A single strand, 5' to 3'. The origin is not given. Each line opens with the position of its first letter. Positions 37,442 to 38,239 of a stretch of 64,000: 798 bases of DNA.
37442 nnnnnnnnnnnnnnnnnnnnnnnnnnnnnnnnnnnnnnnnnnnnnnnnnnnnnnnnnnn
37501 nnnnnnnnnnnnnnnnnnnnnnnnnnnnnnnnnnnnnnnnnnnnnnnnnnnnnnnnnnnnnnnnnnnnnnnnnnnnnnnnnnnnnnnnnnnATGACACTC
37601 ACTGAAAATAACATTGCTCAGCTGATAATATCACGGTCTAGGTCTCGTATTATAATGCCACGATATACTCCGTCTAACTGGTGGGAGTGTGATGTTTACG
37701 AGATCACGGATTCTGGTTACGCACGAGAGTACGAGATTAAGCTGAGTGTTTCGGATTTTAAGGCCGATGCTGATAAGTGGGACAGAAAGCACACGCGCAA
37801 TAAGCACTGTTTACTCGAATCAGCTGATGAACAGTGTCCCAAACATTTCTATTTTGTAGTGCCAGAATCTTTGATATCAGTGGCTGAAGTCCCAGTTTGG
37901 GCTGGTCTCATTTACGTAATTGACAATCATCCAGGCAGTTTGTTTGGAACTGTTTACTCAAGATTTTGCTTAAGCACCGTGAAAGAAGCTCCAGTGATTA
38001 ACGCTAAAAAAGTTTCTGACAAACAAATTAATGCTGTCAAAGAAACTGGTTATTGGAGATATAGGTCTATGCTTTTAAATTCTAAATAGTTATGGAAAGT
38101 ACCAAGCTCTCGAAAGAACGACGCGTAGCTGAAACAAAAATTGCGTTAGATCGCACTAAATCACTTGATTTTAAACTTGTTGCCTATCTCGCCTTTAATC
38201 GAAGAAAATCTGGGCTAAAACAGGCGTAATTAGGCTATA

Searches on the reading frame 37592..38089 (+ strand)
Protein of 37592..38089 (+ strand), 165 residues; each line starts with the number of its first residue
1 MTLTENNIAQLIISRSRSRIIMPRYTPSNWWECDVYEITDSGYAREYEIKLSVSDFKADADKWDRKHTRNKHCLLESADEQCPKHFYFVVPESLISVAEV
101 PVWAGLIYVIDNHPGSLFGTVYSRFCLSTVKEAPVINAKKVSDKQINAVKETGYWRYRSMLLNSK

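Call 44: search_protein_families(library=phrogs, max_evalue=0.001, proteins=[window:37592-38089:+])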
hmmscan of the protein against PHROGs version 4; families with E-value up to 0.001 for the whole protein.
window:37592-38089:+ (165 aa): 2 families
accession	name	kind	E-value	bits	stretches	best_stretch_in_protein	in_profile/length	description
phrog_2776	-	unknown function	7.8e-18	65.8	1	3-140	14-128/181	-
phrog_5429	-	DNA, RNA and nucleotide metabolism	7.9e-09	36.7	1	41-112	64-125/176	DNA repair protein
